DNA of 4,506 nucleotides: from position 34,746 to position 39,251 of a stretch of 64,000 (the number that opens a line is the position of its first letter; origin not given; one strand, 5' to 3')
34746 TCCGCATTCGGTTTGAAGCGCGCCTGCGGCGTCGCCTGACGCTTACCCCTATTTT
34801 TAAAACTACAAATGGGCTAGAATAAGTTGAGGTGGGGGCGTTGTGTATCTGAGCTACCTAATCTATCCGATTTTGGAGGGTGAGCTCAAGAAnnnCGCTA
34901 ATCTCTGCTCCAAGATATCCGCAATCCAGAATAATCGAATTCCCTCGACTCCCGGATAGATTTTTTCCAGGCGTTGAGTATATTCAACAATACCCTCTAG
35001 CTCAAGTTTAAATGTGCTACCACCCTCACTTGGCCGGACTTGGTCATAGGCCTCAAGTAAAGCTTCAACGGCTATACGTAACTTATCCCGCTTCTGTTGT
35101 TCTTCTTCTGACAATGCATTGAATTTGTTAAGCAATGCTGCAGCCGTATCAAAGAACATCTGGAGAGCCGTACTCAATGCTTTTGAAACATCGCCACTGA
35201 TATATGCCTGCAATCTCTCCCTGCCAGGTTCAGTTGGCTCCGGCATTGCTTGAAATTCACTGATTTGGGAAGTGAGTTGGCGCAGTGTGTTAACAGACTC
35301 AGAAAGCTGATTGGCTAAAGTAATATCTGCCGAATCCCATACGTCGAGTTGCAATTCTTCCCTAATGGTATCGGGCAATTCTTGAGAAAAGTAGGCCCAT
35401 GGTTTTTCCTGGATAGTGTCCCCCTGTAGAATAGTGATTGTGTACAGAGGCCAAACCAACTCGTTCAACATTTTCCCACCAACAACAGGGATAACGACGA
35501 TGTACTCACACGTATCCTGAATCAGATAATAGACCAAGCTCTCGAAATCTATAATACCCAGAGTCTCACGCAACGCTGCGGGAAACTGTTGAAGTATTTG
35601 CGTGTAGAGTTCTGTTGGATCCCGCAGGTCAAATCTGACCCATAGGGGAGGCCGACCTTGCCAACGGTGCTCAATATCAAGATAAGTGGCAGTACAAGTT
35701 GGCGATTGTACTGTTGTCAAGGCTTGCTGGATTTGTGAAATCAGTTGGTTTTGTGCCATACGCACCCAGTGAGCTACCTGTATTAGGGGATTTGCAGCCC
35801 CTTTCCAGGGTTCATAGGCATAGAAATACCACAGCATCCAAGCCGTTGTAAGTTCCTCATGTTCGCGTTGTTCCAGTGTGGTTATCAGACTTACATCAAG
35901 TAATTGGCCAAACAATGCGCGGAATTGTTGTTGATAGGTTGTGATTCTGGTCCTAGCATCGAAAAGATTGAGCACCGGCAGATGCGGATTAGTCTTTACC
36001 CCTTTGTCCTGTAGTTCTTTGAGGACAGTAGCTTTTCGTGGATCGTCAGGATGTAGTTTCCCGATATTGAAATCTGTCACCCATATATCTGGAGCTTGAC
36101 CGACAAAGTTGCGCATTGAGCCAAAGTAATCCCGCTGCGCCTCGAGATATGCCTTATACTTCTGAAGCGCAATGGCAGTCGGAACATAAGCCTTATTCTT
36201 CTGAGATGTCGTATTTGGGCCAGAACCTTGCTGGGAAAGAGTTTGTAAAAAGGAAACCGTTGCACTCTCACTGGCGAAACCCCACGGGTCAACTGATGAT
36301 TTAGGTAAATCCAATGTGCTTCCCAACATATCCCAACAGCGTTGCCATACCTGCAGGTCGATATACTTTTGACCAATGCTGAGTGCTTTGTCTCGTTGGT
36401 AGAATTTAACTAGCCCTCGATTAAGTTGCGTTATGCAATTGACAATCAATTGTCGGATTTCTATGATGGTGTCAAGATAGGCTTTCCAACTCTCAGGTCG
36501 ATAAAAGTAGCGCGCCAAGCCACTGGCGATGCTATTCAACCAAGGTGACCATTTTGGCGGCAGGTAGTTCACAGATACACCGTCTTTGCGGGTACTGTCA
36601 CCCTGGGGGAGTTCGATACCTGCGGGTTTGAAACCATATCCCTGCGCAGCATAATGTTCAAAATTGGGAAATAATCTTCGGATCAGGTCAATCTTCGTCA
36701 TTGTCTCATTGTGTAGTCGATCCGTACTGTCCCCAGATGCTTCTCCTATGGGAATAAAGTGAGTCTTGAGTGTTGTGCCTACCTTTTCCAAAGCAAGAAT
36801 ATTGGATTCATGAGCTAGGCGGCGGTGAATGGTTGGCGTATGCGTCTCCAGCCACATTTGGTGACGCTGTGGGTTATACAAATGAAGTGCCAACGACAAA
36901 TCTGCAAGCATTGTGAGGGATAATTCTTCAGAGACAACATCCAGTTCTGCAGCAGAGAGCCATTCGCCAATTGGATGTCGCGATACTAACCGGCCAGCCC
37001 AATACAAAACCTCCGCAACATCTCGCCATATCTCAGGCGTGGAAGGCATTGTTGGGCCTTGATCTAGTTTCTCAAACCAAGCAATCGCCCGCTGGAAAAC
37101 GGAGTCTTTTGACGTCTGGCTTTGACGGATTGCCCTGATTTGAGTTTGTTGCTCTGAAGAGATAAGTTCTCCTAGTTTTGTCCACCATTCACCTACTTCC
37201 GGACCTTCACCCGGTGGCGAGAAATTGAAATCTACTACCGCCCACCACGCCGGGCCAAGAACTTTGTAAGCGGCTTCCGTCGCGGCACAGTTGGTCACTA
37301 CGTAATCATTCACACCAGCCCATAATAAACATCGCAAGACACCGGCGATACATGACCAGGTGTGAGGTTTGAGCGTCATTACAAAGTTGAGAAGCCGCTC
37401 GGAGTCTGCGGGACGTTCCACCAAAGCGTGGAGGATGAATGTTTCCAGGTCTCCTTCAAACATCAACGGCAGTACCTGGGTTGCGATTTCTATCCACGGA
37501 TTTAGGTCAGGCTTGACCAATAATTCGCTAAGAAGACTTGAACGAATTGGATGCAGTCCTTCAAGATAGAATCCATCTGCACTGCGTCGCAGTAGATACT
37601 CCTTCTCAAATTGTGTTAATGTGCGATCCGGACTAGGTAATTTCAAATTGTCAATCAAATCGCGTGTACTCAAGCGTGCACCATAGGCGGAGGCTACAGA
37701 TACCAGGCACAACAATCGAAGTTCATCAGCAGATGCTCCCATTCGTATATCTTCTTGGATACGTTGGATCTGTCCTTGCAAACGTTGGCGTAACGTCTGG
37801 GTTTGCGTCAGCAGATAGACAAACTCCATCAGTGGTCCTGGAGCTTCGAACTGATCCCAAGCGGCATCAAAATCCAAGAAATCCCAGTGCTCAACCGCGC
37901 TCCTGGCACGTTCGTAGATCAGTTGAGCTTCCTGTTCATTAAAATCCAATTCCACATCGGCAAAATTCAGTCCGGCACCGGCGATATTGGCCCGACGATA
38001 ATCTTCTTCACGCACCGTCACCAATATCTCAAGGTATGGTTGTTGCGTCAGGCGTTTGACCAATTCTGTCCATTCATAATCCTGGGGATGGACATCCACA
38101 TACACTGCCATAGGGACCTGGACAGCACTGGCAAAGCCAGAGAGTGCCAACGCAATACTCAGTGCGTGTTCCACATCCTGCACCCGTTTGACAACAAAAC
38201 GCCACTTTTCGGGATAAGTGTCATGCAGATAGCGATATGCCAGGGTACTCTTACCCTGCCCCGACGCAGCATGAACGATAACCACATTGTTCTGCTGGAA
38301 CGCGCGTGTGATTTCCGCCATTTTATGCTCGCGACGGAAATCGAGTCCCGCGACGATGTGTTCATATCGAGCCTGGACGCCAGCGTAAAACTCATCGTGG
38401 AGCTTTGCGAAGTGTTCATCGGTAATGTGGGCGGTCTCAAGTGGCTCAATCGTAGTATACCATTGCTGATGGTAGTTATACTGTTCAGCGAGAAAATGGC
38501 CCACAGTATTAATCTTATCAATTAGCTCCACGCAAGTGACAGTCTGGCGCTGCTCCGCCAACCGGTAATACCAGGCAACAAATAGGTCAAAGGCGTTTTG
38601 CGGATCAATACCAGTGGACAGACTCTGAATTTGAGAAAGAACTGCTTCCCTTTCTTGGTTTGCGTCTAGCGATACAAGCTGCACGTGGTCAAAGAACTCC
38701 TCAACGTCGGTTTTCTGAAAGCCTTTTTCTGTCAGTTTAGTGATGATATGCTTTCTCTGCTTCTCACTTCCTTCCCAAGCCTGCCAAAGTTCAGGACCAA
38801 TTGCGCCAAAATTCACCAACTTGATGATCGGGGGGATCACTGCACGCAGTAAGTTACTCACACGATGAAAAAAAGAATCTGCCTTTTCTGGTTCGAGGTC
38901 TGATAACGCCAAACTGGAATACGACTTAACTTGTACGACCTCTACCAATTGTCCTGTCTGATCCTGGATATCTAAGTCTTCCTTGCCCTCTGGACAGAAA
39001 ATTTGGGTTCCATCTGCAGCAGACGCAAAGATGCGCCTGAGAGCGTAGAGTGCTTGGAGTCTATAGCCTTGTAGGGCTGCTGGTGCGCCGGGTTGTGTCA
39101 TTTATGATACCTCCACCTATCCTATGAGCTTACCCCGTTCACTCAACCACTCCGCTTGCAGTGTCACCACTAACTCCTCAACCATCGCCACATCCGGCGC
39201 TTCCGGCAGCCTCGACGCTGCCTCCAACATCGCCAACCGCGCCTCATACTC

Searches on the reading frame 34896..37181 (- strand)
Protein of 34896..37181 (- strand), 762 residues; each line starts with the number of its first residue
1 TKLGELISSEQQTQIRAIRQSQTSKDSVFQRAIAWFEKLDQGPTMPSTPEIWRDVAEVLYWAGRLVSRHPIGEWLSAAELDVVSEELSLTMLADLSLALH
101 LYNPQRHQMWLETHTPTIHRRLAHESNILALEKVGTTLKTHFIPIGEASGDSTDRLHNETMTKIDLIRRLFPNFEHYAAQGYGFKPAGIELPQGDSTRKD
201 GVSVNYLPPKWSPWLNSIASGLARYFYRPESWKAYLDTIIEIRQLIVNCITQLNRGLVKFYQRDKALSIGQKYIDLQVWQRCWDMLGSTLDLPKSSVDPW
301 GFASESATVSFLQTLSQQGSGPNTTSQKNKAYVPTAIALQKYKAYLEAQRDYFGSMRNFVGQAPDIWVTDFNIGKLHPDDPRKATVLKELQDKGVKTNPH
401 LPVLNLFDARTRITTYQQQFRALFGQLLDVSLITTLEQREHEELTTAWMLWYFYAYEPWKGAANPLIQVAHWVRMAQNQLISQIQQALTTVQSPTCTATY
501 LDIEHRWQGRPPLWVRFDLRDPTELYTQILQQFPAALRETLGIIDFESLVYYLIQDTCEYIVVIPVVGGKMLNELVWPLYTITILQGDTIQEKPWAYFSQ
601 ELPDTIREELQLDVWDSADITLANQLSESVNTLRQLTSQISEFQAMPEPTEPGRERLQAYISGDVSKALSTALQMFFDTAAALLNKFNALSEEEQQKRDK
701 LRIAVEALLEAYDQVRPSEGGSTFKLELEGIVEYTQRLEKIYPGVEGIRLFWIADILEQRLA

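Call 79: predict_structure(alignment_id=A10)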
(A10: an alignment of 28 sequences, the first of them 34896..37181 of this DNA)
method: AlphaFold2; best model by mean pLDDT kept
length: 762 residues; sequences in the alignment: 28
mean_pLDDT: 85.8   pTM: 0.76
mean pLDDT of the five models: 85.8, 85.2, 83.8, 82.4, 81.2
residues with pLDDT >= 90: 434; 70-90: 237; 50-70: 56; < 50: 35
segments of 3 or more residues with pLDDT < 50: 1-3, 148-152, 312-334
pLDDT, mean of each block of 10 residues (from residue 1): 56 76 77 81 73 85 79 78 87 92 91 94 94 96 70 72 93 95 73 70 87 77 83 93 97 97 93 95 85 81 59 44 40 54 87 95 95 93 94 93 96 94 89 95 97 95 95 95 93 92 84 92 90 91 88 91 93 90 77 68 88 91 94 90 91 92 87 95 94 91 94 84 80 90 92 91 65
secondary structure, 60 per line:
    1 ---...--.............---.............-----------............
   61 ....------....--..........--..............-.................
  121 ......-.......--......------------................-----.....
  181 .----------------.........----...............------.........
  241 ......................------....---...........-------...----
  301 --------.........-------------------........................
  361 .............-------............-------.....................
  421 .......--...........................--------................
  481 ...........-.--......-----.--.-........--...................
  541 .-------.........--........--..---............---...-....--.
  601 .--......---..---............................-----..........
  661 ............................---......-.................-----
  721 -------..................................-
elements in order (helices of 4 or more, strands of 3 or more residues): H9-21 H25-37 H49-64 H71-74 H77-86 H89-102 H104-126 E128-134 E137-142 H155-170 E176-181 E198-203 H211-225 H232-262 H269-272 H276-286 H309-317 H337-373 H381-392 H400-427 H430-456 H465-491 E496-501 E512-519 H522-541 H549-557 E560-567 E575-580 H581-586 H594-597 H604-609 H618-645 H651-688 H692-697 H699-715 H728-761

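Call 82: fold_search(model_id=the predicted structure, library=pdb)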
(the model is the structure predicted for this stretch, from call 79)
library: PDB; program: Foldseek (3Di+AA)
matches with E <= 10: 159; with E <= 0.001: 0
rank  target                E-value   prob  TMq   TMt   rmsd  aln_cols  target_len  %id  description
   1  5x9h_B                2.6e-02  0.47  0.11  0.18  21.3       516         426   11  Crystal structure of the Mg2+ channel MgtE in complex with ATP (released 2017-08-16)
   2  3w3w_A                3.1e-01  0.10  0.12  0.10  27.6       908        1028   10  Crystal structure of Kap121p bound to Ste12p (released 2013-04-10)
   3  8j7v_B                4.7e-01  0.20  0.11  0.23  18.3       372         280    9  Cryo-EM structure of hZnT7-Fab complex in zinc-unbound state, determined in heterogeneous conformations- one subunit i (released 2023-09-20)
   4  9y6s_5a               4.9e-01  0.08  0.11  0.08  44.6       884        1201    9  96-nm repeat of the Leishmania tarentolae doublet microtubule (released 2025-12-17)
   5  9kvy_B                5.4e-01  0.12  0.08  0.15  20.5       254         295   11  Cryo-EM structure of SLC30A10, determined in asymmetric conformations-one subunit in an inward-facing Mn2+-bound and t (released 2025-10-15)
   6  6oxl_A                6.4e-01  0.04  0.07  0.09  27.4       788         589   11  CRYO-EM STRUCTURE OF PHOSPHORYLATED AP-2 (mu E302K) BOUND TO NECAP IN THE PRESENCE OF SS DNA (released 2019-09-11)
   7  8j7y_A                6.9e-01  0.15  0.11  0.22  19.7       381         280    9  Cryo-EM structure of hZnT7DeltaHis-loop-Fab complex in zinc-bound state, determined in outward-facing conformation (released 2023-09-20)
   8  5owu_A                7.5e-01  0.06  0.12  0.11  24.3       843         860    8  Kap95:Nup1 complex (released 2017-10-25)
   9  9ynh_A                1.1e+00  0.04  0.09  0.03  47.9       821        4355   10  Full-length human cytoplasmic dynein-1 in phi-like state bound to dynactin-p150glued and LIS1 (released 2026-01-28)
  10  8j7u_A                1.2e+00  0.11  0.10  0.22  20.1       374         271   11  Cryo-EM structure of hZnT7-Fab complex in zinc-bound state, determined in outward-facing conformation (released 2023-09-20)
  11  5ys9_B                1.3e+00  0.04  0.10  0.10  32.7       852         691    8  Crystal structure of acyl-coA oxidase3 from Yarrowia lipolytica (released 2018-02-28)
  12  9kzw_A                1.3e+00  0.07  0.09  0.16  21.6       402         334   10  structure of hZnT1 in apo state (released 2025-09-24)
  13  5ic0                  1.6e+00  0.06  0.11  0.17  31.9       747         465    9  Structural analysis of a talin triple domain module (released 2016-05-18)
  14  5glh_A                1.7e+00  0.02  0.07  0.10  30.8       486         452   10  Human endothelin receptor type-B in complex with ET-1 (released 2016-09-07)
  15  8j7u_B                1.8e+00  0.09  0.10  0.20  19.7       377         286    9  Cryo-EM structure of hZnT7-Fab complex in zinc-bound state, determined in outward-facing conformation (released 2023-09-20)
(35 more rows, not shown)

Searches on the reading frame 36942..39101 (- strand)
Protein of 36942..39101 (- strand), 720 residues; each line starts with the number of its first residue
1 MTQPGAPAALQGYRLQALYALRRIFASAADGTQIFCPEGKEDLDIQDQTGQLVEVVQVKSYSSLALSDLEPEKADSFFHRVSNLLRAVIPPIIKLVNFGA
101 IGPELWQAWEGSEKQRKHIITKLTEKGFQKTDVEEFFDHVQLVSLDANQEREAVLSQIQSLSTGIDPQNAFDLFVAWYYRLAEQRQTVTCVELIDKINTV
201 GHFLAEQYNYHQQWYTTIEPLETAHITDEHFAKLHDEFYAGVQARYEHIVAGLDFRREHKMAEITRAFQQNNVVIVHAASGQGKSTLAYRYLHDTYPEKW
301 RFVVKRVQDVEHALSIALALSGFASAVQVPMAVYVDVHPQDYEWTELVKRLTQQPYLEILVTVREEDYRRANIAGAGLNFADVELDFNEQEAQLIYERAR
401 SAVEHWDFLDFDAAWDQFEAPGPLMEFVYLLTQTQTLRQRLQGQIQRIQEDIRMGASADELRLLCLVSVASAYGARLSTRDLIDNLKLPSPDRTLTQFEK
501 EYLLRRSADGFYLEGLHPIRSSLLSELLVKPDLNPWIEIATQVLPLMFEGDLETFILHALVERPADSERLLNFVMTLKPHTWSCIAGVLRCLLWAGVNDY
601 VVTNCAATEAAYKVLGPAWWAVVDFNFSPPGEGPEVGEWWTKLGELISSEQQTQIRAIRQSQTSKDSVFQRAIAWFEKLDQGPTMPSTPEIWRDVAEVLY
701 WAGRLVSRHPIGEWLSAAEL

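Call 77: predict_structure(alignment_id=A9)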
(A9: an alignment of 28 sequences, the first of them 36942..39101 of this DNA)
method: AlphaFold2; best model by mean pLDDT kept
length: 720 residues; sequences in the alignment: 28
mean_pLDDT: 85.9   pTM: 0.66
mean pLDDT of the five models: 85.9, 84.3, 83.0, 82.0, 80.5
residues with pLDDT >= 90: 308; 70-90: 367; 50-70: 41; < 50: 4
segments of 3 or more residues with pLDDT < 50: 1-4
pLDDT, mean of each block of 10 residues (from residue 1): 58 89 74 85 90 92 91 89 90 94 94 93 91 91 93 87 72 84 86 78 76 85 87 83 83 87 94 91 91 84 86 88 80 88 87 91 86 72 88 83 66 81 80 80 89 81 94 93 90 90 86 87 90 89 92 92 91 93 92 94 92 87 78 66 77 89 90 91 84 90 80 81
secondary structure, 60 per line:
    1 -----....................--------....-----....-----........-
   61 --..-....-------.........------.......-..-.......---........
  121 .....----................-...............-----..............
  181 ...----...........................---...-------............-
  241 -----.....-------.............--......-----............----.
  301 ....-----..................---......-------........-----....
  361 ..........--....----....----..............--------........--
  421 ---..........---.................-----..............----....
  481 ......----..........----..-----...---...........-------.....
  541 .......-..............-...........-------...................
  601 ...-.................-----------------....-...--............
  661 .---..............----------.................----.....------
elements in order (helices of 4 or more, strands of 3 or more residues): H6-25 E34-37 E43-46 E52-59 H66-69 H77-85 E92-98 H103-109 H113-125 H130-139 E140-145 H147-161 H167-183 H190-213 E218-220 H228-239 H246-250 H258-270 E273-278 H284-295 E300-304 H310-327 E331-336 H344-351 E357-364 H365-370 H373-376 E381-384 H389-402 H411-418 H424-433 H437-453 H459-472 H479-486 H491-500 E512-514 H518-528 H536-546 H549-562 H564-574 H582-603 H605-621 H639-642 H649-661 H665-678 H689-705 H710-714

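Call 81: fold_search(model_id=the predicted structure, library=pdb)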
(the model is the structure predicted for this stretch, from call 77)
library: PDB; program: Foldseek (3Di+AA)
matches with E <= 10: 1117; with E <= 0.001: 49
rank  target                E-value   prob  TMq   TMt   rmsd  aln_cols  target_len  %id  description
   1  9zjs_B                3.0e-11  1.00  0.32  0.24  27.9       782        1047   12  Human sterile alpha motif domain-containing protein 9 (SAMD9), asymmetric dimer "shell" shape (released 2026-02-25)
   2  8dgc_A                6.7e-11  1.00  0.23  0.10  27.8       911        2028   14  Avs3 bound to phage PhiV-1 terminase (released 2022-08-03)
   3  9zjw_A                2.4e-10  1.00  0.31  0.22  24.0       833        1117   12  Human sterile alpha motif domain-containing protein 9 (SAMD9), loss-of-function mutant R837A (released 2026-02-25)
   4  9zjv_A                5.3e-10  1.00  0.33  0.23  24.2       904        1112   11  Human sterile alpha motif domain-containing protein 9 (SAMD9), asymmetric dimer "wing" shape (released 2026-02-25)
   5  9zjz                  8.7e-10  1.00  0.33  0.23  24.1       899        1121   12  Human sterile alpha motif domain-containing protein 9 (SAMD9), loss-of-function mutant R685Q/G686C/I968C (released 2026-02-25)
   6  9zjs_A                1.4e-09  1.00  0.35  0.24  22.5       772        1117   11  Human sterile alpha motif domain-containing protein 9 (SAMD9), asymmetric dimer "shell" shape (released 2026-02-25)
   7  9zjr                  3.0e-09  1.00  0.33  0.23  24.1       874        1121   11  Human sterile alpha motif domain-containing protein 9 (SAMD9), monomer (released 2026-02-25)
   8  9jap_A                1.1e-08  1.00  0.26  0.23  27.4       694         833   10  Helical structure of EfAvs5(SIR2-STAND) (released 2025-03-19)
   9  8dgf_A                5.0e-07  1.00  0.21  0.11  30.6       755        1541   11  Avs4 bound to phage PhiV-1 portal (released 2022-08-03)
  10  8dgf_B                1.2e-06  1.00  0.22  0.12  32.5       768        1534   11  Avs4 bound to phage PhiV-1 portal (released 2022-08-03)
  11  2qen                  1.0e-05  1.00  0.21  0.38  11.9       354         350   14  The walker-type atpase paby2304 of pyrococcus abyssi (released 2008-07-01)
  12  3j2t_A                2.0e-05  1.00  0.18  0.13  19.8       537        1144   14  An improved model of the human apoptosome (released 2013-04-10)
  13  9hr5_C                2.7e-05  1.00  0.21  0.36  15.2       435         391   12  Salmonella enterica Lamassu LmuA nuclease tetramer bound to DNA duplex (released 2025-10-01)
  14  9hr5_A                3.0e-05  1.00  0.22  0.38  12.8       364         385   13  Salmonella enterica Lamassu LmuA nuclease tetramer bound to DNA duplex (released 2025-10-01)
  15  6vm5                  3.4e-05  1.00  0.20  0.31  20.6       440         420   12  Structure of Moraxella osloensis Cap4 SAVED/CARF-domain containing receptor (released 2020-06-17)
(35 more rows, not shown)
